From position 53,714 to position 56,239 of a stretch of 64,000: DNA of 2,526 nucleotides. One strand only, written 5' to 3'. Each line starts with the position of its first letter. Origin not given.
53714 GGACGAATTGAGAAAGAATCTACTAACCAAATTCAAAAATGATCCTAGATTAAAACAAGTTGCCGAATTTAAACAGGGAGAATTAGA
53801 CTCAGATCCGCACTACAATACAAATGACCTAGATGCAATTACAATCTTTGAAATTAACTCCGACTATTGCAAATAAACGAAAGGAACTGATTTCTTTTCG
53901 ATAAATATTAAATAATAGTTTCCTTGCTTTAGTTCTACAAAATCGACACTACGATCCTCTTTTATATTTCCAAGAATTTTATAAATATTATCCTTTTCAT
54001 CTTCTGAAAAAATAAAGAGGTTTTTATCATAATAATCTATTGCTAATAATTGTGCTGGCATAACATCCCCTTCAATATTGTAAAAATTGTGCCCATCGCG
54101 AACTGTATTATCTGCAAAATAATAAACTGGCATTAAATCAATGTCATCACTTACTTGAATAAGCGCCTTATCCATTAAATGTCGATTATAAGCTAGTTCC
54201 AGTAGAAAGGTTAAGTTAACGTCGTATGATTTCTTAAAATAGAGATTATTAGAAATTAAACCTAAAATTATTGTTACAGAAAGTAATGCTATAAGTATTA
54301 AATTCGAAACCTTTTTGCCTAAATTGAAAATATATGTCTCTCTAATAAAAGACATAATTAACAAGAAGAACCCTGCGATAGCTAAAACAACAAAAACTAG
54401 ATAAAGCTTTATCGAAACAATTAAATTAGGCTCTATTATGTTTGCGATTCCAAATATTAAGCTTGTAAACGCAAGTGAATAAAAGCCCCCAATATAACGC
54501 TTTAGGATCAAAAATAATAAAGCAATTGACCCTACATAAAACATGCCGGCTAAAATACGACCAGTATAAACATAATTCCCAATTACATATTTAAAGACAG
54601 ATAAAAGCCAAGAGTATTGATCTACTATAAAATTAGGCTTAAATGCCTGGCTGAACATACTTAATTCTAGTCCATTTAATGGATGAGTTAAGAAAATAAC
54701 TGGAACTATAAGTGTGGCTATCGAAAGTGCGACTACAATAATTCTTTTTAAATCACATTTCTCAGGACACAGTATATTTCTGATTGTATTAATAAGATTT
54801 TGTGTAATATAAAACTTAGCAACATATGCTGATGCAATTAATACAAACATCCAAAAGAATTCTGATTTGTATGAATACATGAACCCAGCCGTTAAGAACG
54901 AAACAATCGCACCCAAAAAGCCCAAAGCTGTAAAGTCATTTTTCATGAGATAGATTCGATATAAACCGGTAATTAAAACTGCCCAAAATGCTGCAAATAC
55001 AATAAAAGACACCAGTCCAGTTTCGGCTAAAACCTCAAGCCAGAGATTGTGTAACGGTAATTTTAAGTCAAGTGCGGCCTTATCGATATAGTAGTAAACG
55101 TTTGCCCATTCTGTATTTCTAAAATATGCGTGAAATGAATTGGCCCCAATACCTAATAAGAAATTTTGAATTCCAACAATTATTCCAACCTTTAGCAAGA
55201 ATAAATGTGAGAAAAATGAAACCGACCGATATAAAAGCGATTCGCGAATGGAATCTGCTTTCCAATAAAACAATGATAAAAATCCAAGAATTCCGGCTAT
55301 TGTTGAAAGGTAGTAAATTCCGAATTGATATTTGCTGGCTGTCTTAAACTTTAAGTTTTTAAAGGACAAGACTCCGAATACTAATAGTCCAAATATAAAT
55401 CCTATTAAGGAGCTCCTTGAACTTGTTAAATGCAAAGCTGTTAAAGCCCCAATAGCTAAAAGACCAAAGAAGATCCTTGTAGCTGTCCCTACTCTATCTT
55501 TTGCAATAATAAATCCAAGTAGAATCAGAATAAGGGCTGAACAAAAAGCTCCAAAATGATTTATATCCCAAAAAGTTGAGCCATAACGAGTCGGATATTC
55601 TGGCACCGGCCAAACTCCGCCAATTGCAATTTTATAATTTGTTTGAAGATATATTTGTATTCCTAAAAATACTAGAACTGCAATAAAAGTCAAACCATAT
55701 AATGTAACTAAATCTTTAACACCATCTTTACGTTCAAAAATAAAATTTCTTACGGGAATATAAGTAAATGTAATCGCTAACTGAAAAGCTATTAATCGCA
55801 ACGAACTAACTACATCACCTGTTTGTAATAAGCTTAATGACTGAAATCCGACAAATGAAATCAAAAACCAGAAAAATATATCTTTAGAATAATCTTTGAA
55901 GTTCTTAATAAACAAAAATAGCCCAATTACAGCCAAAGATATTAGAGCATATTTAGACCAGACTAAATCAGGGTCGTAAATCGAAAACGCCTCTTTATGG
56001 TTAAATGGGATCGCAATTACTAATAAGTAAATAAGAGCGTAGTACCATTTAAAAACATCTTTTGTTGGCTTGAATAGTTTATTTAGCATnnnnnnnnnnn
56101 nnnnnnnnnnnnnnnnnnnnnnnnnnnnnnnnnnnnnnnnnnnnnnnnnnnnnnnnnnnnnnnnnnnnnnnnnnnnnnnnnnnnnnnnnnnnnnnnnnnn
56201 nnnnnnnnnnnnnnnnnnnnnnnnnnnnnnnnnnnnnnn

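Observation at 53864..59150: Tandem O-antigen-ligase-like (Wzy_C/PglL-type) paralogs, one fused in a single 1023-aa polypeptide to an ArnT/PMT-like GT-C glycosyltransferase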

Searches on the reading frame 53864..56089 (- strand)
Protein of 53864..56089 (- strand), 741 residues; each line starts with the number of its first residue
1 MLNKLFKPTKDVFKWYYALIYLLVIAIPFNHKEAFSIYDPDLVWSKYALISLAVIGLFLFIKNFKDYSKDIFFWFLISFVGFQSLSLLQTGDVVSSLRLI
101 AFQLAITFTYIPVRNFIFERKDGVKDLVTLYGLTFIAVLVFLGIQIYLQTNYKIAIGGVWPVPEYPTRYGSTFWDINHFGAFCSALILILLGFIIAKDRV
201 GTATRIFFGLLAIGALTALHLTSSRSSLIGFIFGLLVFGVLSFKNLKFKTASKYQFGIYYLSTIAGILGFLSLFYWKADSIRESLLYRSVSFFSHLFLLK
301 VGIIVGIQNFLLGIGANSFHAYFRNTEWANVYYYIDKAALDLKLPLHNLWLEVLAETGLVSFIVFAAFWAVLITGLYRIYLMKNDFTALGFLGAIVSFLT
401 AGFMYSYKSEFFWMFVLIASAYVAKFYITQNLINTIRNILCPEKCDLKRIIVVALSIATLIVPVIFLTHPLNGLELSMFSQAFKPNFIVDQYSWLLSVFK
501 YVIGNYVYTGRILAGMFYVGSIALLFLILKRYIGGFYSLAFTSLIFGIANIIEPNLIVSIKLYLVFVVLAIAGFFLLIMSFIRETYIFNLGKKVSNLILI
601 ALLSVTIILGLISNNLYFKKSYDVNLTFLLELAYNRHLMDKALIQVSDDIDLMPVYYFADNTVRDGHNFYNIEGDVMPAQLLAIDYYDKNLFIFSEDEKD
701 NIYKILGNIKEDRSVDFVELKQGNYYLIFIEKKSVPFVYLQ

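Call 3: search_protein_families(library=pfam, proteins=[window:53864-56089:-], max_evalue=0.01)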
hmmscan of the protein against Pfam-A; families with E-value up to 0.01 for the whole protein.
window:53864-56089:- (741 aa): 1 family
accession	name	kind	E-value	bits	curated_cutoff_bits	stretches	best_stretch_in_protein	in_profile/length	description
PF04932.20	Wzy_C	-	1.7e-10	41.3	31.7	1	211-366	2-149/149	O-Antigen ligase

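Call 4: search_protein_families(library=ncbifam, proteins=[window:53864-56089:-], max_evalue=0.01)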
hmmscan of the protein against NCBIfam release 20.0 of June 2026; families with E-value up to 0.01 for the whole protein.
window:53864-56089:- (741 aa): 0 families

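Call 51: find_homologous_proteins(query=window:53864-56089:-)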
Query window:53864-56089:- (741 aa): 35 proteins with E <= 0.001 among 8000 candidates.
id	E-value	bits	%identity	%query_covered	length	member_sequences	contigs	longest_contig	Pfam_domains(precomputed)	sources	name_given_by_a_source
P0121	0.0e+0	1603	100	100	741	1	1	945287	PF04932.21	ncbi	-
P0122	0.0e+0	1160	69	100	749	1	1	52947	PF04932.21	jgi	jgi:O-antigen ligase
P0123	0.0e+0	1038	63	100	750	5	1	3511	PF04932.21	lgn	-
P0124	2.2e-291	987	61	100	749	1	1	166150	PF04932.21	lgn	-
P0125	9.2e-243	826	54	99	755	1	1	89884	PF04932.21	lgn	-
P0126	3.1e-143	497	41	94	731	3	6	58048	PF04932.21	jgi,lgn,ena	-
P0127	9.2e-141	489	44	87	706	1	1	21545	PF04932.21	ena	-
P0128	5.5e-138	480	42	98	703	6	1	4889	PF04932.21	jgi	-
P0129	3.6e-136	474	42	93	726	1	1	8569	PF04932.21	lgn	-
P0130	1.3e-135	472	43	90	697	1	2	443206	PF04932.21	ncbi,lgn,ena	-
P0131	9.6e-135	469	43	89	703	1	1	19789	PF04932.21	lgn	-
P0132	1.9e-132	461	42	89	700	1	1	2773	PF04932.21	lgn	-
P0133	6.6e-131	456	42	90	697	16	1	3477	PF04932.21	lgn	-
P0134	3.4e-130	454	41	87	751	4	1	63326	PF04932.21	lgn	-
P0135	4.8e-130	453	38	98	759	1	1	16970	PF04932.21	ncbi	-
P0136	5.0e-128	447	38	92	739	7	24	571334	PF04932.21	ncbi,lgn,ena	-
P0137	6.1e-127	443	37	95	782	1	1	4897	PF04932.21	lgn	-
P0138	1.2e-124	436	36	95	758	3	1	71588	PF04932.21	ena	-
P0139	6.8e-122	427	36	97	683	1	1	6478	PF04932.21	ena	-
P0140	1.1e-120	423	39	89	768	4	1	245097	PF04932.21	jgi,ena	jgi:O-antigen ligase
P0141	1.3e-120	422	38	91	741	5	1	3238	PF04932.21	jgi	-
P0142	5.6e-120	420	41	30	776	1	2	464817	PF04932.21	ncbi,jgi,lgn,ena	jgi:hypothetical protein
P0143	5.1e-119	417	37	95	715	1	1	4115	PF04932.21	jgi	-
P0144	2.4e-117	412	37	87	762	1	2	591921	PF04932.21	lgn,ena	-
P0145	8.0e-115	403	36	96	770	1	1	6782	PF04932.21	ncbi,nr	ncbi:MAG: O-antigen ligase domain-containing protein [Niabella sp.]|nr:MAG: O-antigen ligase domain-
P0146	9.7e-114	400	36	62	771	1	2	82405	PF04932.21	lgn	-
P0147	1.3e-109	386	34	94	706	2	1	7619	PF04932.21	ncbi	ncbi:MAG: O-antigen ligase family protein [Candidatus Woesearchaeota archaeon]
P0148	5.4e-109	384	36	92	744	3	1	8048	PF04932.21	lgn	-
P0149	1.3e-108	383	34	95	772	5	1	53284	PF04932.21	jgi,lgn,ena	-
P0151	1.3e-40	158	30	75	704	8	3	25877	PF04932.21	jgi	-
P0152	1.4e-30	125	31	51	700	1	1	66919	PF04932.21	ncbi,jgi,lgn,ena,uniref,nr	ncbi:hypothetical protein COV24_02075 [candidate division WWE3 bacterium CG10_big_fil_rev_8_21_14_0_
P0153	2.9e-27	114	32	43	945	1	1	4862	PF02366.25,PF13231.13,PF04932.21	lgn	-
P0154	1.0e-24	105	27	70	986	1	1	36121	PF02366.25,PF13231.13,PF04932.21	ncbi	ncbi:glycosyltransferase family 39 protein [Patescibacteria group bacterium]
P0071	2.5e-20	91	30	53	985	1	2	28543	PF02366.25,PF03901.24,PF13231.13,PF04932.21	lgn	-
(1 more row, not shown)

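Call 64: predict_structure(alignment_id=A3)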
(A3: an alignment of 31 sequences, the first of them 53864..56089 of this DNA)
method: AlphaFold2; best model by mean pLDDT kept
length: 741 residues; sequences in the alignment: 31
mean_pLDDT: 86.7   pTM: 0.84
mean pLDDT of the five models: 86.7, 85.9, 83.9, 83.9, 83.6
residues with pLDDT >= 90: 429; 70-90: 232; 50-70: 58; < 50: 22
segments of 3 or more residues with pLDDT < 50: 1-10, 32-40, 739-741
pLDDT, mean of each block of 10 residues (from residue 1): 44 82 85 42 78 96 93 96 93 88 95 94 91 93 93 85 80 84 94 84 92 96 91 94 71 82 94 93 78 78 87 87 83 73 64 90 94 95 93 95 74 90 89 86 80 95 91 90 79 93 92 96 95 89 97 94 96 91 65 80 97 94 92 88 92 93 90 88 74 94 87 87 92 64 37
secondary structure, 60 per line:
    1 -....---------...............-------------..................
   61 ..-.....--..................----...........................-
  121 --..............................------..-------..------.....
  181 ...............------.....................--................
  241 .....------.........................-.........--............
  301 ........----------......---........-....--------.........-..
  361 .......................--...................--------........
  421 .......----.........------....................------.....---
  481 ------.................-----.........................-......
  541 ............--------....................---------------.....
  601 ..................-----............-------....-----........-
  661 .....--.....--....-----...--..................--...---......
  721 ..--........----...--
elements in order (helices of 4 or more, strands of 3 or more residues): H2-5 H15-29 H43-62 H64-68 H71-88 H93-119 H123-152 H176-195 H202-222 H225-245 H252-276 H278-286 H289-308 H319-324 H328-335 H337-340 H349-357 H359-383 H386-404 H413-427 H432-440 H447-466 H473-477 H487-503 H509-533 H535-552 H561-580 H596-618 H624-635 E643-646 H652-659 E661-665 E668-672 E675-678 E689-695 H696-706 E715-722 E725-732

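Call 67: fold_search(model_id=the predicted structure, library=pdb)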
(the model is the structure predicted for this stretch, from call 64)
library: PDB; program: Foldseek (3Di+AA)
matches with E <= 10: 213; with E <= 0.001: 0
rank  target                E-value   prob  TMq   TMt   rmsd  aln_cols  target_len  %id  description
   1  7tpg_B                1.3e-03  1.00  0.37  0.61   6.5       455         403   15  Single-Particle Cryo-EM Structure of the WaaL O-antigen ligase in its ligand bound state (released 2022-04-06)
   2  9g8k_B                6.7e-02  0.20  0.12  0.13  27.7       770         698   11  Structure of K+-dependent Na+-PPase from Thermotoga maritima in complex with Ca2+ and Etidronate (released 2025-06-04)
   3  9j8s_A                2.6e-01  0.11  0.10  0.09  24.9       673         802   13  MprF from Pseudomonas aeruginosa in nanodisc, C2 symmetry (released 2025-09-03)
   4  7f47                  3.0e-01  0.12  0.12  0.11  23.8       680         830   14  Cryo-EM structure of Rhizobium etli MprF (released 2022-06-22)
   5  9goe_A                3.3e-01  0.09  0.10  0.09  24.8       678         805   12  Cryo-EM structure of the multiple peptide resistance factor (MprF) from Pseudomonas aeruginosa bound to a synthetic na (released 2025-03-12)
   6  7z84_L                3.9e-01  0.10  0.11  0.13  25.5       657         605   10  Complex I from E. coli, DDM/LMNG-purified, under Turnover at pH 8, Open-ready state (released 2022-09-21)
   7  9j8q_A                4.4e-01  0.08  0.11  0.11  27.0       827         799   11  MprF from Pseudomonas aeruginosa in GDN micelle, C2 symmetry (released 2025-09-03)
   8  8ipq_B                7.4e-01  0.10  0.08  0.11  24.5       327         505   14  Cryo-EM structure of heme transporter CydDC from Mycobacterium smegmatis in the inward facing apo state (released 2023-06-14)
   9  8ipr_C                8.7e-01  0.16  0.10  0.14  24.2       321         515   15  Cryo-EM structure of heme transporter CydDC from Mycobacterium smegmatis in the outward facing ATP bound state (released 2023-06-14)
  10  7rr9_A                9.5e-01  0.07  0.09  0.11  30.0       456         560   13  Cryo-EM Structure of Nanodisc reconstituted ABCD1 in nucleotide bound outward open conformation (released 2022-01-19)
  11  9kde_A                1.1e+00  0.03  0.08  0.08  33.8       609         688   11  Structure of 4n-bound TRPC3 at 3.3 angstrom (released 2025-10-08)
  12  4u4w_B                1.2e+00  0.05  0.08  0.12  22.3       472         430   14  Structure of a nitrate/nitrite antiporter NarK in nitrate-bound occluded state (released 2015-07-15)
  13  6xwx_C                1.2e+00  0.04  0.10  0.12  27.4       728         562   11  Crystal structure of the Tof1-Csm3 complex (released 2020-05-27)
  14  7smp_B                1.3e+00  0.03  0.08  0.07  26.5       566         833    9  CryoEM structure of NKCC1 Bu-I (released 2022-09-28)
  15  4s0f_A                1.4e+00  0.08  0.09  0.11  28.6       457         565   14  Crystal structure of the peptidase-containing ABC transporter PCAT1 E648Q mutant complexed with ATPgS in an occluded c (released 2015-07-22)
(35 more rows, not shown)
